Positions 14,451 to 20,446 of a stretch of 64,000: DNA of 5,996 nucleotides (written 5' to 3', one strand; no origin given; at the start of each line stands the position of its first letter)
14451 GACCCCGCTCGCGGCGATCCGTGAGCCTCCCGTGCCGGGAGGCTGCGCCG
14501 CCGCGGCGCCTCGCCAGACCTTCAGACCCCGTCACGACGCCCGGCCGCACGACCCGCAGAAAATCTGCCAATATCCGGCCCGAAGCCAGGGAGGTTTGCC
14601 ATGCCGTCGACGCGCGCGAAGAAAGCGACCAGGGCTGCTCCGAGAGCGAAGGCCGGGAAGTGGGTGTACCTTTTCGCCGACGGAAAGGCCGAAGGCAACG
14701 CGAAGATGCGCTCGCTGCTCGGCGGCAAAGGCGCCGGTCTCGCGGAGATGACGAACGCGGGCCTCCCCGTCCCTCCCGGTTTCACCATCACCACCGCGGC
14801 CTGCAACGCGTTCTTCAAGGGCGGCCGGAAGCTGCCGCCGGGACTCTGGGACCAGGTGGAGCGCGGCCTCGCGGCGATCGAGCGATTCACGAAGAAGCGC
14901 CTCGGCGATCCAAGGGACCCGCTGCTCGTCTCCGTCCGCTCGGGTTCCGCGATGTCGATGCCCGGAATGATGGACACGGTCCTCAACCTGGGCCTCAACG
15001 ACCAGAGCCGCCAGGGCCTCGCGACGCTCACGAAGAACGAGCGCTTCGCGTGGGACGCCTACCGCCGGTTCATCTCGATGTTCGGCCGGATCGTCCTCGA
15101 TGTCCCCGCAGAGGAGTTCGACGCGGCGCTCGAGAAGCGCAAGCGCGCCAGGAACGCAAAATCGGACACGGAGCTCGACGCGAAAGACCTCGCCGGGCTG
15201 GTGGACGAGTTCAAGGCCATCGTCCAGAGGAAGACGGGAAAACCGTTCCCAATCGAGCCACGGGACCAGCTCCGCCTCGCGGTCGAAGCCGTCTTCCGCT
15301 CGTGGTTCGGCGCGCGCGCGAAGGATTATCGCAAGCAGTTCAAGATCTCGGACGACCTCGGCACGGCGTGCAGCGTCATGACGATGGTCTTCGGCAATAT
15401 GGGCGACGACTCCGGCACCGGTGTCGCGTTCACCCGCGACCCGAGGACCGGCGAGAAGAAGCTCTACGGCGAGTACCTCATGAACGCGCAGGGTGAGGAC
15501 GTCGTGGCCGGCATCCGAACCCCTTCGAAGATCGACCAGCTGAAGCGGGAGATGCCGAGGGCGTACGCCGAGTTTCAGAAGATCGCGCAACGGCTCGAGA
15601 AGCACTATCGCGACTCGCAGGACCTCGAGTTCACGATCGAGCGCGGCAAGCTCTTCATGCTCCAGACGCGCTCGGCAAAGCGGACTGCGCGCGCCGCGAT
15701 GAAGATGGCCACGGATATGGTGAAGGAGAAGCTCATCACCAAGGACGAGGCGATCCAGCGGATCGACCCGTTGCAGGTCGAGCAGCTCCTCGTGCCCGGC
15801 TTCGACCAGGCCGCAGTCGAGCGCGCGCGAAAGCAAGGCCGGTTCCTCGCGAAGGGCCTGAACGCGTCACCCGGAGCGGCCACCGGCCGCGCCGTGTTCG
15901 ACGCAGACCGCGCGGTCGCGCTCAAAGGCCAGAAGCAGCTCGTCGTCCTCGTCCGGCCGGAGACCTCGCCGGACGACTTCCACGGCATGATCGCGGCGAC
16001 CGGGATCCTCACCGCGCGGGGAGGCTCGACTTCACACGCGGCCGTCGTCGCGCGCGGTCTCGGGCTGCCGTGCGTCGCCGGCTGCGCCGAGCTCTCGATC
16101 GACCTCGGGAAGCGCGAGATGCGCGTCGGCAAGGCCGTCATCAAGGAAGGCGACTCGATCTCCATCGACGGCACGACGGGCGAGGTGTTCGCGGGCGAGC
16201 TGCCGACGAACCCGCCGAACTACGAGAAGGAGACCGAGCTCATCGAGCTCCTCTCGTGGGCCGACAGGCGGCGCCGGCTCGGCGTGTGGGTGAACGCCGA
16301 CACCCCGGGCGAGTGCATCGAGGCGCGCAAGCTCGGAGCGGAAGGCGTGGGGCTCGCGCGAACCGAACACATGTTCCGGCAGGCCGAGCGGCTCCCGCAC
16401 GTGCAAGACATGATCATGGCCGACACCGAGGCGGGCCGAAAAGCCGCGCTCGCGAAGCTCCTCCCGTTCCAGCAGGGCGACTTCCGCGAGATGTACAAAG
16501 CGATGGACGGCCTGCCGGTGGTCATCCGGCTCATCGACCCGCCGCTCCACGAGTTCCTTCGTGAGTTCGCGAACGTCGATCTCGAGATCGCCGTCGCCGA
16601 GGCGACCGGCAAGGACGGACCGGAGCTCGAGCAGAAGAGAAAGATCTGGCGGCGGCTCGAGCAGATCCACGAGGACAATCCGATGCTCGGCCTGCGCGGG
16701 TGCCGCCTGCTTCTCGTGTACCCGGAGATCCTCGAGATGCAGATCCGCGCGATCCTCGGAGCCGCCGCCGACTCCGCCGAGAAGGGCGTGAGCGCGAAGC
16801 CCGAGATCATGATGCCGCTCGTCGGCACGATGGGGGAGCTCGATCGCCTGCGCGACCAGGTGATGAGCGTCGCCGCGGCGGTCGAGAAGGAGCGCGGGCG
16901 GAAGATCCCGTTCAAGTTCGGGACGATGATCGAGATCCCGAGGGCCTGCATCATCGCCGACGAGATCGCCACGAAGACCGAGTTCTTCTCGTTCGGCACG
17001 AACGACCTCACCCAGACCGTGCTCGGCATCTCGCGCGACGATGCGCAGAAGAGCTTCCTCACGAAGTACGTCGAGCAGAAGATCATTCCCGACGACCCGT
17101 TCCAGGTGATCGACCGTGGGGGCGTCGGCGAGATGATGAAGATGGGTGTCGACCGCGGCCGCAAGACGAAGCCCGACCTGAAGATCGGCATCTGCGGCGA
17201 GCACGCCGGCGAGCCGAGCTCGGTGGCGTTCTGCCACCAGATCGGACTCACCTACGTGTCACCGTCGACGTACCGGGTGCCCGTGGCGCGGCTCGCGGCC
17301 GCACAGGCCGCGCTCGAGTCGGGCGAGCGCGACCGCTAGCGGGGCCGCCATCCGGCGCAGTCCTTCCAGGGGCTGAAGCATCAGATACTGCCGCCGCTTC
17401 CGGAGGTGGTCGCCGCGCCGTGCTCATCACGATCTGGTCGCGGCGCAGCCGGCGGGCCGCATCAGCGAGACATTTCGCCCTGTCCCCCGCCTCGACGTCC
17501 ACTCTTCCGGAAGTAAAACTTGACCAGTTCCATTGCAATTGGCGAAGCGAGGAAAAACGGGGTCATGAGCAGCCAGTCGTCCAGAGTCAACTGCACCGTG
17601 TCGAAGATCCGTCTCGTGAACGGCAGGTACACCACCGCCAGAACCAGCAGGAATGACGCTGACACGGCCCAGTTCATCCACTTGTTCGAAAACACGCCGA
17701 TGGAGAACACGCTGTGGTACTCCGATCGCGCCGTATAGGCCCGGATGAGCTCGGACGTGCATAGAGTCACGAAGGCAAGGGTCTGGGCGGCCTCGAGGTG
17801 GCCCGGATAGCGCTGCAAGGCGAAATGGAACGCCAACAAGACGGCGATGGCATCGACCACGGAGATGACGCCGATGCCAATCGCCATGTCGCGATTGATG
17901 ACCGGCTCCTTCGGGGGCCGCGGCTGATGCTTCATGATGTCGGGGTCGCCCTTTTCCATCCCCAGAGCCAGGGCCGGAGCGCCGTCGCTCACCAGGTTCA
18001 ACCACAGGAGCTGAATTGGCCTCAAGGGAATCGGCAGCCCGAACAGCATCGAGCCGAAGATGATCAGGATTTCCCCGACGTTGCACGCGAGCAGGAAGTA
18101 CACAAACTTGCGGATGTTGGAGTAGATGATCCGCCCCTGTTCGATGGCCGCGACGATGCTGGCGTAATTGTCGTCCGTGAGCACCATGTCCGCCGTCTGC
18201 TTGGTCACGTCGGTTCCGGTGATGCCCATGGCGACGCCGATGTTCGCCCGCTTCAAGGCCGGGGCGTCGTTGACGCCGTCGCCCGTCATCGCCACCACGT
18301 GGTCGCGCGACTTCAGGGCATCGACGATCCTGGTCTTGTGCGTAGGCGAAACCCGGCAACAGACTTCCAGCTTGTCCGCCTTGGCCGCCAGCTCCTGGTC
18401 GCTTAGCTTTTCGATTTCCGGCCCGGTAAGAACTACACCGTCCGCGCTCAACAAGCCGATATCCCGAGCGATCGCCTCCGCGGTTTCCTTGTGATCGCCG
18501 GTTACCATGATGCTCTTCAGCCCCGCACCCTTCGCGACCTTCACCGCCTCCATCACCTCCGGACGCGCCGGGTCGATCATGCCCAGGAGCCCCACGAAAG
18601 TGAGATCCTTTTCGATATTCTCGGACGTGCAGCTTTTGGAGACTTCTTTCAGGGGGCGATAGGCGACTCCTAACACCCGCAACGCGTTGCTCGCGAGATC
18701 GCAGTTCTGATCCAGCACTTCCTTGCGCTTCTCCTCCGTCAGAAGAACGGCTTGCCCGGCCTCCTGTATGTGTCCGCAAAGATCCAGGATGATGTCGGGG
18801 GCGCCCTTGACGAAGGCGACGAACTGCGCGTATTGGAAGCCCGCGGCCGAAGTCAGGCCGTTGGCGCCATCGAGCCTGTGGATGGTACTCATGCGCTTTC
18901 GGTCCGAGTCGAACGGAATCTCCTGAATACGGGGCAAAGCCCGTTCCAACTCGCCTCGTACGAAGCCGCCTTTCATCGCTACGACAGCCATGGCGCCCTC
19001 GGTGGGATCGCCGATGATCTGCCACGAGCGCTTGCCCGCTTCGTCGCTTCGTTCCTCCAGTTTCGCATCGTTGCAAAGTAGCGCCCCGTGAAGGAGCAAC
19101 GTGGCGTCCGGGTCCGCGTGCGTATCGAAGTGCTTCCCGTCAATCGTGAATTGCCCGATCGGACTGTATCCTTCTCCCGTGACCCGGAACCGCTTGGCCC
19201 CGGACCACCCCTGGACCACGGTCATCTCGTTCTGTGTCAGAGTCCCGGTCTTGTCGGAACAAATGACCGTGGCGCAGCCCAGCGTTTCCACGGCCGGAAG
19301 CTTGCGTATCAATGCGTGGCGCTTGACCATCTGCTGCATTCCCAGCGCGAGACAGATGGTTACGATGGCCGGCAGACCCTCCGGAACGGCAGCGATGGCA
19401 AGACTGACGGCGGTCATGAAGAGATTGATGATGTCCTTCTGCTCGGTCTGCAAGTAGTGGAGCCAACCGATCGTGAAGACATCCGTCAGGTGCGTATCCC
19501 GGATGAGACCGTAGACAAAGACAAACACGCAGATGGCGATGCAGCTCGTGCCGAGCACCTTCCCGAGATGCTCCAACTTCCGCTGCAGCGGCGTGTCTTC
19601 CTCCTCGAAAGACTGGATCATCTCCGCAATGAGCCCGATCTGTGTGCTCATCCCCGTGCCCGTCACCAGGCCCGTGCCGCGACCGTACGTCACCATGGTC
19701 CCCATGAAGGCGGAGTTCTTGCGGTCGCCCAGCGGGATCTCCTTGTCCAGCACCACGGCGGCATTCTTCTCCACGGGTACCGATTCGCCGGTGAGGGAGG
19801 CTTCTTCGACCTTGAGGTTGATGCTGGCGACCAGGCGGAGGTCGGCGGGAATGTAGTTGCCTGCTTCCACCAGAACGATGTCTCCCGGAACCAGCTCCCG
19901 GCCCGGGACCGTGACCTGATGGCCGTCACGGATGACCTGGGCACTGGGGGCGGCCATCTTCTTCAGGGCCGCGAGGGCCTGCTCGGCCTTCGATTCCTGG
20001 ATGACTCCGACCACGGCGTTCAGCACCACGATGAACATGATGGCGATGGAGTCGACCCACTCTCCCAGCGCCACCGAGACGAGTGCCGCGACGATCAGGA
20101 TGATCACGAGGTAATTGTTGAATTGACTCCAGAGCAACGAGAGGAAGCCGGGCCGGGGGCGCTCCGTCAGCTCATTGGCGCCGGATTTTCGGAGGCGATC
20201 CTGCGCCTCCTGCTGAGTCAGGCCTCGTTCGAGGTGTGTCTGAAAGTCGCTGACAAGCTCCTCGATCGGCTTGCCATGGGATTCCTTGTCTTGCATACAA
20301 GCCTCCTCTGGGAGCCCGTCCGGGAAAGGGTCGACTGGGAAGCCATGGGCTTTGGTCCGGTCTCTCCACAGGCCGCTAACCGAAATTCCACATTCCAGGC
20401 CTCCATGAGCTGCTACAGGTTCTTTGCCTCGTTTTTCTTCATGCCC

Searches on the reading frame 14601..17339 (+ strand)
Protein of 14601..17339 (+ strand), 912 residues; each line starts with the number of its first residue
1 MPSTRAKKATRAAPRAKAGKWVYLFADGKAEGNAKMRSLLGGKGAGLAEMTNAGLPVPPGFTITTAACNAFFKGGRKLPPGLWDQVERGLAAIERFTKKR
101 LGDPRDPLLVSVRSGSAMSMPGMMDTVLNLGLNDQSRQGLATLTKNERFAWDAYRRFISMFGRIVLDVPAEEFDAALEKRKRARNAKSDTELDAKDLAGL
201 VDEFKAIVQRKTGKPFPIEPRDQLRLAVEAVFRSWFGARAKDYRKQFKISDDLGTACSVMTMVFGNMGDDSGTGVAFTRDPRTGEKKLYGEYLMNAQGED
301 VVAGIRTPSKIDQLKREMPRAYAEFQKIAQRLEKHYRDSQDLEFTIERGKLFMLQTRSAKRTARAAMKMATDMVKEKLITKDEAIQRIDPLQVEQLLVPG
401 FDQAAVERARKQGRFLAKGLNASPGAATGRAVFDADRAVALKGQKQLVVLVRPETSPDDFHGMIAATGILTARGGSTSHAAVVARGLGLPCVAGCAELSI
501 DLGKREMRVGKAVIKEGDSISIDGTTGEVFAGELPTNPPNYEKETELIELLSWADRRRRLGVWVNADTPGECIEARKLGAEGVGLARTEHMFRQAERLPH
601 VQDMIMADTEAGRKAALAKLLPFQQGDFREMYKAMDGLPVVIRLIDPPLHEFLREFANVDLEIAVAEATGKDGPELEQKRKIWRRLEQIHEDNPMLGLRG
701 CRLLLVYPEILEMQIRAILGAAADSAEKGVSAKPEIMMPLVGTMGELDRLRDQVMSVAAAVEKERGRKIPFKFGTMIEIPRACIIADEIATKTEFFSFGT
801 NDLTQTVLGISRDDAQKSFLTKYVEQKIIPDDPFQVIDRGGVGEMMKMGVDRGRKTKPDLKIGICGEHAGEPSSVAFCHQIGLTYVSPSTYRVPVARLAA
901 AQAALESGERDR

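Call 80: search_protein_families(library=pfam, proteins=[window:14601-17339:+], max_evalue=0.00001)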
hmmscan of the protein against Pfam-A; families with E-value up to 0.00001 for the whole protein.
window:14601-17339:+ (912 aa): 3 families
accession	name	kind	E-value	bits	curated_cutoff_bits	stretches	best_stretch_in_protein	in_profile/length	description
PF02896.24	PEP-utilizers_C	-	3.4e-78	263.2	22.8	1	545-903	5-291/293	PEP-utilising enzyme, PEP-binding domain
PF01326.24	PPDK_N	-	8e-51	173.7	27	3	84-315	79-224/328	Pyruvate phosphate dikinase, AMP/ATP-binding domain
PF00391.29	PEP-utilizers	-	1.5e-23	82.6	23.1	1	448-527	5-72/72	PEP-utilising enzyme, mobile domain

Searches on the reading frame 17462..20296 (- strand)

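Call 80: search_protein_families(library=pfam, proteins=[window:17462-20296:-], max_evalue=0.00001)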
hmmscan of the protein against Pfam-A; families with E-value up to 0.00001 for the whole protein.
window:17462-20296:- (944 aa): 5 families
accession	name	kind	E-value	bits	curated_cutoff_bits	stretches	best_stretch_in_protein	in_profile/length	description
PF00689.26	Cation_ATPase_C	-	9.2e-53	179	27.3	1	755-927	1-174/175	Cation transporting ATPase, C-terminus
PF00122.25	E1-E2_ATPase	-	1.5e-50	171.6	28.1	1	113-326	1-181/181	E1-E2 ATPase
PF13246.12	Cation_ATPase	-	2.3e-23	82.5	21.7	1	407-510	2-91/91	Cation transport ATPase (P-type)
PF00690.31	Cation_ATPase_N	-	2.7e-21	75.4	20.4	1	7-74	2-69/69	Cation transporter/ATPase, N-terminus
PF00702.32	Hydrolase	-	1e-17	65.6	26.4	1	566-685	86-191/191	haloacid dehalogenase-like hydrolase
